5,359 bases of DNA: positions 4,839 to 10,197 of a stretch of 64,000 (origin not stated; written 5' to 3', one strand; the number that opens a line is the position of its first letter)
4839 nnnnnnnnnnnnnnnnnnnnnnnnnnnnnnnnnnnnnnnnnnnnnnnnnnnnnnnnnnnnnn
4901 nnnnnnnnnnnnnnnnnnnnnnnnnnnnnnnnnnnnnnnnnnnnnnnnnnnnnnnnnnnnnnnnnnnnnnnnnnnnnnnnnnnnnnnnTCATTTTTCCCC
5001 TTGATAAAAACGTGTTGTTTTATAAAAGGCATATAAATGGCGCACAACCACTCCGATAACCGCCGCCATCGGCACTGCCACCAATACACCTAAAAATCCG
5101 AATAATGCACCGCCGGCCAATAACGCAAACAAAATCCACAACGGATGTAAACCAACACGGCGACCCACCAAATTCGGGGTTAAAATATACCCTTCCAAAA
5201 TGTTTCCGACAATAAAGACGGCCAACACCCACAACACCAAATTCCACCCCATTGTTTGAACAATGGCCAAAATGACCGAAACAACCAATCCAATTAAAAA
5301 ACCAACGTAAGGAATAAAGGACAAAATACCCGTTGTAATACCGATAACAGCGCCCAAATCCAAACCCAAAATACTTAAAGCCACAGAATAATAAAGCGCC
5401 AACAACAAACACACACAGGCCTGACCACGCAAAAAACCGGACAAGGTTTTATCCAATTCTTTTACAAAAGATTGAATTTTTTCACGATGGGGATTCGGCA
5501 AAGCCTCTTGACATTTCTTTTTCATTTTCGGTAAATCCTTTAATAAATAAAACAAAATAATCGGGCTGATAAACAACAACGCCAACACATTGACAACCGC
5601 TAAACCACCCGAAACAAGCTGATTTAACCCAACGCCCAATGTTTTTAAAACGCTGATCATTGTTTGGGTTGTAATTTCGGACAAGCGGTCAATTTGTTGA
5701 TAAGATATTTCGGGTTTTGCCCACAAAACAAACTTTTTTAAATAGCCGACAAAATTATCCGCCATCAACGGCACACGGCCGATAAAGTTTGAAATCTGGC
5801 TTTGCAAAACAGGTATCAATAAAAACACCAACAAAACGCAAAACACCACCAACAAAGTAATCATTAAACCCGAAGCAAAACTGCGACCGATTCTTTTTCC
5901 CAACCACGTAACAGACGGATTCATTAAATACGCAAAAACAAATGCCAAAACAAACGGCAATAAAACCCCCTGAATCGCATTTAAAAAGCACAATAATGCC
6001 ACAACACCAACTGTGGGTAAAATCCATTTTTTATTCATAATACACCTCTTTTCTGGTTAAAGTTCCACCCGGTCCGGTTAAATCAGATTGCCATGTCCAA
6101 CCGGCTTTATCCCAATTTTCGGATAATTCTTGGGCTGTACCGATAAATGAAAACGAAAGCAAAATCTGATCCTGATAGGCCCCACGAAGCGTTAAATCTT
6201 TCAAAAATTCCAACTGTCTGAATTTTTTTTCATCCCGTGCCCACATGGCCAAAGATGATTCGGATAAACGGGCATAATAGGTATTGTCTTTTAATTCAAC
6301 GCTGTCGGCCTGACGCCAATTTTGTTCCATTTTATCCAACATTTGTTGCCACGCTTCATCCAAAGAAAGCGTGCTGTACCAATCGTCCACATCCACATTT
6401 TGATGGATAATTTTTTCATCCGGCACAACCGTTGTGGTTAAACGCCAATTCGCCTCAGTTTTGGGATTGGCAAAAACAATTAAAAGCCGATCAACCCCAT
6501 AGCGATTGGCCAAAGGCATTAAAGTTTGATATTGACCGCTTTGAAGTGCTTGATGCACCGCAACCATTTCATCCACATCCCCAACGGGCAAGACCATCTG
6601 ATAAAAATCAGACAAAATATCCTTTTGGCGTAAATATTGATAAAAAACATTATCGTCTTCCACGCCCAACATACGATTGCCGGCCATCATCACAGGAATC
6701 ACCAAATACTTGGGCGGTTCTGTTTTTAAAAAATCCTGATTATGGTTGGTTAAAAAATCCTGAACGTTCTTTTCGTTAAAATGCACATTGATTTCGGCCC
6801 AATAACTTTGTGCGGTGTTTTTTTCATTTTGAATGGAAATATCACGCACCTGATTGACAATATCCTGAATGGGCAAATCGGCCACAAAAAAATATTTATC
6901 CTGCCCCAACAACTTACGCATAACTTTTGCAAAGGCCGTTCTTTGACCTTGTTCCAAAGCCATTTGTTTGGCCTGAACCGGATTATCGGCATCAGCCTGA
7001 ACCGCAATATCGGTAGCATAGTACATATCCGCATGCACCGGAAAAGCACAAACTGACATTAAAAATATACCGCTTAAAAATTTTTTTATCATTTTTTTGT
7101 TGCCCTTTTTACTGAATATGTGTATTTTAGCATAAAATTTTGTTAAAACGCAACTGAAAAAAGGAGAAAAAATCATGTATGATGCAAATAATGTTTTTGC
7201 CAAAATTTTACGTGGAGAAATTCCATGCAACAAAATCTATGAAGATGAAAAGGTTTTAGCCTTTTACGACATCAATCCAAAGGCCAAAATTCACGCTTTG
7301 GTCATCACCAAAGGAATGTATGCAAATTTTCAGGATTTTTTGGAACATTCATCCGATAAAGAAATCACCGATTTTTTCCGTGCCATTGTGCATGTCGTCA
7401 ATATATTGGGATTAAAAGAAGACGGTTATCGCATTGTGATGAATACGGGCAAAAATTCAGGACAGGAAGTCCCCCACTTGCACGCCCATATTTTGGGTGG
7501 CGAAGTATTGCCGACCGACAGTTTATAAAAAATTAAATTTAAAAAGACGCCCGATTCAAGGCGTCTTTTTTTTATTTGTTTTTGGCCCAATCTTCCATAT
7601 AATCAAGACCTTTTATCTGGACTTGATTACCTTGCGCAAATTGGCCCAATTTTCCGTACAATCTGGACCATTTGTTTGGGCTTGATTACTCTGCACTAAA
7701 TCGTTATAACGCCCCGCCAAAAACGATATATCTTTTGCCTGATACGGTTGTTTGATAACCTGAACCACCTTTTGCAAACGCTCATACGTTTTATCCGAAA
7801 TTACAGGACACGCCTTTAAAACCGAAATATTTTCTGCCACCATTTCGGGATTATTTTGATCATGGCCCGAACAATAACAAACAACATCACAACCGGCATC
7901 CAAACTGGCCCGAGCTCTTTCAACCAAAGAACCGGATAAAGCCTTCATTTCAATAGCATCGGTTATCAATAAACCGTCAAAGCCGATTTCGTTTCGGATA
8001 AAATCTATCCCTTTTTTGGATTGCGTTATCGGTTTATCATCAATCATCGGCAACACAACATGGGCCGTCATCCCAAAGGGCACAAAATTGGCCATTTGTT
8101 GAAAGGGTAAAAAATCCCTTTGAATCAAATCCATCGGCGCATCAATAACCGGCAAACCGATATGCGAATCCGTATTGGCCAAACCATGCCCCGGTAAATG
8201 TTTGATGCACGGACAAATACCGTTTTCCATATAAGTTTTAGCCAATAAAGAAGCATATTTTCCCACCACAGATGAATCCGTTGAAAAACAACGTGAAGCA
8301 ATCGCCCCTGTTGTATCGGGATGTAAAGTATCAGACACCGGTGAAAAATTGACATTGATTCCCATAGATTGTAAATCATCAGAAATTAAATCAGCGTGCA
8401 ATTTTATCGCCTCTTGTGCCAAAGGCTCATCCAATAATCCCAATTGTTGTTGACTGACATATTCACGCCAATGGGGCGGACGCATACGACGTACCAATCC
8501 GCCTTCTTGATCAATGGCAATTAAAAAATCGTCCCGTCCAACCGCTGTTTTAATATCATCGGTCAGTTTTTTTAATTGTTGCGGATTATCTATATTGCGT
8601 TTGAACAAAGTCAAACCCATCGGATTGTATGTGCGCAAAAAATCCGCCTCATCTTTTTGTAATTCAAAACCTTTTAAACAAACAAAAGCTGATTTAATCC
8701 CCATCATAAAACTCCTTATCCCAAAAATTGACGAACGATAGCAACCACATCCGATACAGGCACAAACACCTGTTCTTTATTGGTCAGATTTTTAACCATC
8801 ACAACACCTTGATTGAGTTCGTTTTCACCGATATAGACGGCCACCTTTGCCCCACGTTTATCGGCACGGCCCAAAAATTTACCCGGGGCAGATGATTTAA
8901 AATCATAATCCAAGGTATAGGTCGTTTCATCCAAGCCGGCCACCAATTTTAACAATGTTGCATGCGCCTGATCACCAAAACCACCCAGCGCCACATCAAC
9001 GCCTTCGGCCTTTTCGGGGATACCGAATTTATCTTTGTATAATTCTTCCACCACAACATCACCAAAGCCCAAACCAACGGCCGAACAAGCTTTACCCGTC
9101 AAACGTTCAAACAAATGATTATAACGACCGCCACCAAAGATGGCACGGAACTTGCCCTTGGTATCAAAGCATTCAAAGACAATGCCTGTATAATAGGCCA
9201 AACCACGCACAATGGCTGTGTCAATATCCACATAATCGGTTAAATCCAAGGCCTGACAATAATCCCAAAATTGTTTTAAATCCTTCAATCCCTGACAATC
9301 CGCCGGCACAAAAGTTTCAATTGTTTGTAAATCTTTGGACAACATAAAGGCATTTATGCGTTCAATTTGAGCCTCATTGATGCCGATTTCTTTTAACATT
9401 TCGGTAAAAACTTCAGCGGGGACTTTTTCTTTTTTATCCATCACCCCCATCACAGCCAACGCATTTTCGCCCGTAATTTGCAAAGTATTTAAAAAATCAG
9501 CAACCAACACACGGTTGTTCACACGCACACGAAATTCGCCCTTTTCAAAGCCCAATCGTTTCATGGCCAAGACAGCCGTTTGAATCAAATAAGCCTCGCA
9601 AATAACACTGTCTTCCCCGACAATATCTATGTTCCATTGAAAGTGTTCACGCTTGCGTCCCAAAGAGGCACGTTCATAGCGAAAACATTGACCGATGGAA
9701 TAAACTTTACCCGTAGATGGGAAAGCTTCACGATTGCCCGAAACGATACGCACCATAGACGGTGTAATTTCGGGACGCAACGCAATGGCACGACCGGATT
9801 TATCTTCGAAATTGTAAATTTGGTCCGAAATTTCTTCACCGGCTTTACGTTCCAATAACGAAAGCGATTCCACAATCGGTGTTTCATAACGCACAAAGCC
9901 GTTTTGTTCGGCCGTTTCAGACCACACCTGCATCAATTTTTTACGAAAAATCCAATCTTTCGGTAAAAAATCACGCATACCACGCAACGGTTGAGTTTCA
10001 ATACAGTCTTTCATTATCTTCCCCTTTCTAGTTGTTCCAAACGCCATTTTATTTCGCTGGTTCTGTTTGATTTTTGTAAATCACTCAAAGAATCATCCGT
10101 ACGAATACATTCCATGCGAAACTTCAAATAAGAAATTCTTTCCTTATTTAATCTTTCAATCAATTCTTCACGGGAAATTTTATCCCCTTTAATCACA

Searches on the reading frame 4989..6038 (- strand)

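Call 48: search_protein_families(library=pfam, proteins=[window:4989-6038:-], max_evalue=0.00001)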
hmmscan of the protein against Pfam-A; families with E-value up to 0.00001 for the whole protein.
window:4989-6038:- (349 aa): 1 family
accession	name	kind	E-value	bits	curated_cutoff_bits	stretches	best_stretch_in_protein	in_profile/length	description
PF01594.21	AI-2E_transport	-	2.9e-61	207.9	34.3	1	12-335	8-326/327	AI-2E family transporter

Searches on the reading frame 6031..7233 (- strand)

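Call 48: search_protein_families(library=pfam, proteins=[window:6031-7233:-], max_evalue=0.00001)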
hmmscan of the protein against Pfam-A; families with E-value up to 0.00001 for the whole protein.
window:6031-7233:- (400 aa): 1 family
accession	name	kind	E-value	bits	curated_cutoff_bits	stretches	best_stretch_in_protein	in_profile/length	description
PF09839.14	DUF2066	-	1.1e-14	54.8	23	1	85-303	13-225/232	Uncharacterized protein conserved in bacteria (DUF2066)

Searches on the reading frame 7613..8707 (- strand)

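Call 48: search_protein_families(library=pfam, proteins=[window:7613-8707:-], max_evalue=0.00001)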
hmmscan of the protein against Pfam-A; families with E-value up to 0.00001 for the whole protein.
window:7613-8707:- (364 aa): 1 family
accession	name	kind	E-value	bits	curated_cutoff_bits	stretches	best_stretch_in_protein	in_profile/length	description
PF00933.27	Glyco_hydro_3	-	1.3e-45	156.6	27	1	15-297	15-296/316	Glycosyl hydrolase family 3 N terminal domain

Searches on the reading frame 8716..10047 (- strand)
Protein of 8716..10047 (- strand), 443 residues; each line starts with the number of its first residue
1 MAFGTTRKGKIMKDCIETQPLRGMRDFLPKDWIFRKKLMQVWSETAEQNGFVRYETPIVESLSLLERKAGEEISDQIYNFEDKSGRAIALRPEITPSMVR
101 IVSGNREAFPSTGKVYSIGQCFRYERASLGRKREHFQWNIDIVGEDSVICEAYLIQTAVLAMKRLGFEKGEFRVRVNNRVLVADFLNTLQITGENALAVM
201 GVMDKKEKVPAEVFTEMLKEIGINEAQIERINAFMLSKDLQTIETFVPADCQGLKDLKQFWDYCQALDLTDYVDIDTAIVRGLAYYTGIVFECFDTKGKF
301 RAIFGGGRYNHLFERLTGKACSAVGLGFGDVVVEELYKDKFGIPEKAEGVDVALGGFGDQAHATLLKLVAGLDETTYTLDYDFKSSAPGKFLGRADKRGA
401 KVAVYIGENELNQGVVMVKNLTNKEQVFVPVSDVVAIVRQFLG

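Call 48: search_protein_families(library=pfam, proteins=[window:8716-10047:-], max_evalue=0.00001)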
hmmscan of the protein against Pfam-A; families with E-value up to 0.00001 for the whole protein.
window:8716-10047:- (443 aa): 2 families
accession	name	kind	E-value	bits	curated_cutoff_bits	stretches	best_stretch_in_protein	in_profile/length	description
PF13393.11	tRNA-synt_His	-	1.1e-43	150.1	25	1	23-326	1-301/308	Histidyl-tRNA synthetase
PF03129.25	HGTP_anticodon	-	3.8e-10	40.2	21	1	360-440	13-93/94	Anticodon binding domain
